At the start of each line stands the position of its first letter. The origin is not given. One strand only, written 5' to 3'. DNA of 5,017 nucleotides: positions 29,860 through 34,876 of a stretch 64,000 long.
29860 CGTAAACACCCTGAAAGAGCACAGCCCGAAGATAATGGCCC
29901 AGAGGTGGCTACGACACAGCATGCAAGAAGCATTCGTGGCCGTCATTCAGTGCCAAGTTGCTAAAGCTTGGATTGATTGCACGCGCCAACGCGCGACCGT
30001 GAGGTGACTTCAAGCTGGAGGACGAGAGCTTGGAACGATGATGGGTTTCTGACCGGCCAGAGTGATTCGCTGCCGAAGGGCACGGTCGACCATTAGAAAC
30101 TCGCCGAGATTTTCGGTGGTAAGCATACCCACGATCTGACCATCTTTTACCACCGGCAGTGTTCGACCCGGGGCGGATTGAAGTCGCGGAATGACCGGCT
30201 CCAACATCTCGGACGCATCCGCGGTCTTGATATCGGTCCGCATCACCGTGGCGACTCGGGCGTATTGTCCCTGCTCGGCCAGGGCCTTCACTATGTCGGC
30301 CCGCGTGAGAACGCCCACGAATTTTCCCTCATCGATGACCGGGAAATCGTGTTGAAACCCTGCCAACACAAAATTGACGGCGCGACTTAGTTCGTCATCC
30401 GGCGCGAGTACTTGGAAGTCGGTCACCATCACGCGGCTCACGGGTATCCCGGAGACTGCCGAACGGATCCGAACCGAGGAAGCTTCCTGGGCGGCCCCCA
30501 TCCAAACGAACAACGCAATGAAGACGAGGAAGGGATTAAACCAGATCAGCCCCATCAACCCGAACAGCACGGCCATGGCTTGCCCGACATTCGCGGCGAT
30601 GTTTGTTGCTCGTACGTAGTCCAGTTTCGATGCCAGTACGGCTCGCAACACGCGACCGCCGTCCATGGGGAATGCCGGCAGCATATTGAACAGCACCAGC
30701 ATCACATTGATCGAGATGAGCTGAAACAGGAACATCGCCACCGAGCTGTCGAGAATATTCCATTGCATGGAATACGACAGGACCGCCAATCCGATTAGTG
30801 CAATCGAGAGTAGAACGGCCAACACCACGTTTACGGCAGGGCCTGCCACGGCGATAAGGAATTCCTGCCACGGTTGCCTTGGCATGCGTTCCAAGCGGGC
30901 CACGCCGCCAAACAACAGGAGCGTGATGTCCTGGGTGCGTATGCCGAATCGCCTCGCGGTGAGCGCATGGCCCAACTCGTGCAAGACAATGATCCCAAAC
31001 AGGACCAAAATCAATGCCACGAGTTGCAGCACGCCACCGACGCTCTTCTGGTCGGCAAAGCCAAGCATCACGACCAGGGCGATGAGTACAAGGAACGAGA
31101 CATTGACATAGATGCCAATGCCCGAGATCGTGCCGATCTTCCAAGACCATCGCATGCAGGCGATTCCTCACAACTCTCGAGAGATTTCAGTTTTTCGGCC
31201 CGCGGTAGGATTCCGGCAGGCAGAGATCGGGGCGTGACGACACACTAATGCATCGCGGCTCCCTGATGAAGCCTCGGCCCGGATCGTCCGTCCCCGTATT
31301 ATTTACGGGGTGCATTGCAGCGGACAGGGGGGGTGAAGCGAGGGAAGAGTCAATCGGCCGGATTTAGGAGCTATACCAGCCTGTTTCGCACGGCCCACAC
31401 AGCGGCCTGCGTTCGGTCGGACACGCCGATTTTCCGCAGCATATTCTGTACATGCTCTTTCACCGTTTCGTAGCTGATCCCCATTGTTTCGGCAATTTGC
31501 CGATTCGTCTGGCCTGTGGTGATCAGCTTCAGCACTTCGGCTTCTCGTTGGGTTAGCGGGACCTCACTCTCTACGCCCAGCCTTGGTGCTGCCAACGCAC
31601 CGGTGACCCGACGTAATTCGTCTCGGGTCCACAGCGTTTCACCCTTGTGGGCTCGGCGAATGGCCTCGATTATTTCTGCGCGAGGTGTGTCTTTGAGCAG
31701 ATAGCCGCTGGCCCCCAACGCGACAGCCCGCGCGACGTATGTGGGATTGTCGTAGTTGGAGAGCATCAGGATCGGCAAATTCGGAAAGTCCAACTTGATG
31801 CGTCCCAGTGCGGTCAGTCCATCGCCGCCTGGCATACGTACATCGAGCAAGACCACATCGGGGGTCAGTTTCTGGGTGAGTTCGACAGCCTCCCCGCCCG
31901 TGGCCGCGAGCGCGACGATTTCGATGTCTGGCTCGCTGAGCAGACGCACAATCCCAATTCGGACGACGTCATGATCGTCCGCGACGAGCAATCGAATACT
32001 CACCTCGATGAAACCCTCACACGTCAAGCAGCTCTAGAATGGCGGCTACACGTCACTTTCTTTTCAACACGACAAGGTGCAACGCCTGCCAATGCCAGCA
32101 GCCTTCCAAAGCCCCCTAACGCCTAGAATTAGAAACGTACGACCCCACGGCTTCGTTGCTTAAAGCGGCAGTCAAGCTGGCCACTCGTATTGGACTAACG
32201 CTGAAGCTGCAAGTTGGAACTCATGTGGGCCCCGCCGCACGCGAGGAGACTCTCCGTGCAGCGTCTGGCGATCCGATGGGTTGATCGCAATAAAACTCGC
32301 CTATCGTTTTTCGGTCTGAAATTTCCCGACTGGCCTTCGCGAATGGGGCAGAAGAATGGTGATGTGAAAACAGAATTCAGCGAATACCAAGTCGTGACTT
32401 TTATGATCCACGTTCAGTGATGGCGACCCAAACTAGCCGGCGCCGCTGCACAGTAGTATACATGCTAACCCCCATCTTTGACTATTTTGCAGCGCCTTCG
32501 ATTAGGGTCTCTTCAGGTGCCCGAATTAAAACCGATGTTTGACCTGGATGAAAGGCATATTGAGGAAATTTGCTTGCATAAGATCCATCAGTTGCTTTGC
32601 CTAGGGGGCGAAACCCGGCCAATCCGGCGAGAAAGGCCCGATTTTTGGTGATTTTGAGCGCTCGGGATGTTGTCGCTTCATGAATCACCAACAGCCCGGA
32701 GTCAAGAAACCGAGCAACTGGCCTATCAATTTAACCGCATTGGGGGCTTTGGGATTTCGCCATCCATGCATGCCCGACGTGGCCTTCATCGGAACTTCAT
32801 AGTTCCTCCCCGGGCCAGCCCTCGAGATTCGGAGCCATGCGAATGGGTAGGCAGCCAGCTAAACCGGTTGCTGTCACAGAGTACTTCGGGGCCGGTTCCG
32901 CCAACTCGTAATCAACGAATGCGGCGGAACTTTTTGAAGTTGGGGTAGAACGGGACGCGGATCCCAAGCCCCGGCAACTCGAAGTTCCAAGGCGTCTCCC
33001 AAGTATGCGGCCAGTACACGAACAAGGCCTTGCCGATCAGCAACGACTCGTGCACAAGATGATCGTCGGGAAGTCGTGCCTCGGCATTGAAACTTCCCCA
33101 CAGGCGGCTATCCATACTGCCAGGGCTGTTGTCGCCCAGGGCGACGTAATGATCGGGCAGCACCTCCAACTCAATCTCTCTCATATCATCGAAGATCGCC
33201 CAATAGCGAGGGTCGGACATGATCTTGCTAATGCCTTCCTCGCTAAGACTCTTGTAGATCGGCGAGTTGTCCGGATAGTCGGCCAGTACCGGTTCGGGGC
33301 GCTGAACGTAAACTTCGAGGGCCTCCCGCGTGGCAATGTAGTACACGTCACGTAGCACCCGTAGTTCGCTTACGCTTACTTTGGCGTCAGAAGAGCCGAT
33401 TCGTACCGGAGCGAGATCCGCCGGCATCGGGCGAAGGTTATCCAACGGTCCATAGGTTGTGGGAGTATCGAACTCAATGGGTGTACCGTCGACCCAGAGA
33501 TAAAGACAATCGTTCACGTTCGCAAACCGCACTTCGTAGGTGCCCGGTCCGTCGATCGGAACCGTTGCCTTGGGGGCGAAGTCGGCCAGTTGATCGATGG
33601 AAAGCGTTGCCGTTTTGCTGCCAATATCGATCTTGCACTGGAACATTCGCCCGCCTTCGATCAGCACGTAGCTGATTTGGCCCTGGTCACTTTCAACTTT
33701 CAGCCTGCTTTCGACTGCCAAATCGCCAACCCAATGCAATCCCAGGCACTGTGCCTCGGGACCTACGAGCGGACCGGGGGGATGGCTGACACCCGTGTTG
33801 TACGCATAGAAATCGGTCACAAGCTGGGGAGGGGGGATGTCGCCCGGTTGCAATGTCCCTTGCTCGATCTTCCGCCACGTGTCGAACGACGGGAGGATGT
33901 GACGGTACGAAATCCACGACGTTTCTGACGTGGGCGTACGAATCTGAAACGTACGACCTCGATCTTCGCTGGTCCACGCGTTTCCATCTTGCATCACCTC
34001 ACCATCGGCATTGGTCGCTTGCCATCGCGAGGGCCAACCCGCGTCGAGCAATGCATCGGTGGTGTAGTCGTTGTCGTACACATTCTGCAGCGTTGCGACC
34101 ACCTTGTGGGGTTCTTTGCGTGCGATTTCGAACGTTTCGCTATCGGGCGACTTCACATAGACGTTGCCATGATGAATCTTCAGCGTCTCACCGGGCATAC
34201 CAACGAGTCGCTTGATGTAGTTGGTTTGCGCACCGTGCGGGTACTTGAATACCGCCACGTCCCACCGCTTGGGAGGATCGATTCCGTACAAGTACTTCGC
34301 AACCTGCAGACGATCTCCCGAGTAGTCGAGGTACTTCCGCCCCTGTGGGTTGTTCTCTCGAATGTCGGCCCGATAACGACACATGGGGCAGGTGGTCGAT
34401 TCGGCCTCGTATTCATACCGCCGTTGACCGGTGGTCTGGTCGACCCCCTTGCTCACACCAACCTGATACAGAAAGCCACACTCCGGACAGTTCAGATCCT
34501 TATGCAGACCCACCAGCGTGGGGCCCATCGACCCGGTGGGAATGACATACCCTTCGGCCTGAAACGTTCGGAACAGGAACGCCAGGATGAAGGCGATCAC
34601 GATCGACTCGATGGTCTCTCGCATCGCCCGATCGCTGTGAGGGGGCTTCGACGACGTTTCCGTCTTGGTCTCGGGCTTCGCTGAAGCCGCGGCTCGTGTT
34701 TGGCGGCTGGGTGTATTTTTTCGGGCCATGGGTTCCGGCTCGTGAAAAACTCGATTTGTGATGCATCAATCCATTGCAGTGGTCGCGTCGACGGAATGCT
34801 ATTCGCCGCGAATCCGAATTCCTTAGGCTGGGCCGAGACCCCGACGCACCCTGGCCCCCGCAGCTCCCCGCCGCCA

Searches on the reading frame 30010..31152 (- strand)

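Call 77: search_protein_families(library=pfam, proteins=[window:30010-31152:-], max_evalue=0.001)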
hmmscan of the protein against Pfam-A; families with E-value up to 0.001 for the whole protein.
window:30010-31152:- (380 aa): 2 families
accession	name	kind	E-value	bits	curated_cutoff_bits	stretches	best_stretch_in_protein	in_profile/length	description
PF02163.28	Peptidase_M50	-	4.9e-27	95.1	27.2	2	47-120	2-101/221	Peptidase family M50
PF00571.33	CBS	-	4.6e-15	56.1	24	2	238-292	1-56/57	CBS domain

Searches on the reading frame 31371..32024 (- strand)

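Call 77: search_protein_families(library=pfam, proteins=[window:31371-32024:-], max_evalue=0.001)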
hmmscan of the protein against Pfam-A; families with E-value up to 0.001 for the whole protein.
window:31371-32024:- (217 aa): 6 families
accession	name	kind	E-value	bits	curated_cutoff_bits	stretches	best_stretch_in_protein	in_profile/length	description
PF00072.30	Response_reg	-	7.4e-27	94.2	30.2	1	13-123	2-111/111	Response regulator receiver domain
PF00196.25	GerE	-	4.7e-21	74.6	23.5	1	156-211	2-57/57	Bacterial regulatory proteins, luxR family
PF04545.22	Sigma70_r4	-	5.8e-05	23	24.1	1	157-198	5-47/50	Sigma-70, region 4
PF04967.18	HTH_10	-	0.00018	21.7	23.1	0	175-199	27-51/53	HTH DNA binding domain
PF08281.18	Sigma70_r4_2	-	0.00026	21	25.7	1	157-198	11-53/54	Sigma-70, region 4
PF13384.12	HTH_23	-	0.0004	20.6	24.6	0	159-189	5-35/50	Homeodomain-like domain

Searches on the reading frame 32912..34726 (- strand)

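Call 77: search_protein_families(library=pfam, proteins=[window:32912-34726:-], max_evalue=0.001)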
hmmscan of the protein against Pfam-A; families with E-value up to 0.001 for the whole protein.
window:32912-34726:- (604 aa): 1 family
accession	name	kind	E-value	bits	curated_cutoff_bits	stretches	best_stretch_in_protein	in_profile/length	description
PF10502.14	Peptidase_S26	-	3.9e-28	98.9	22.9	3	136-197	39-100/168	Signal peptidase, peptidase S26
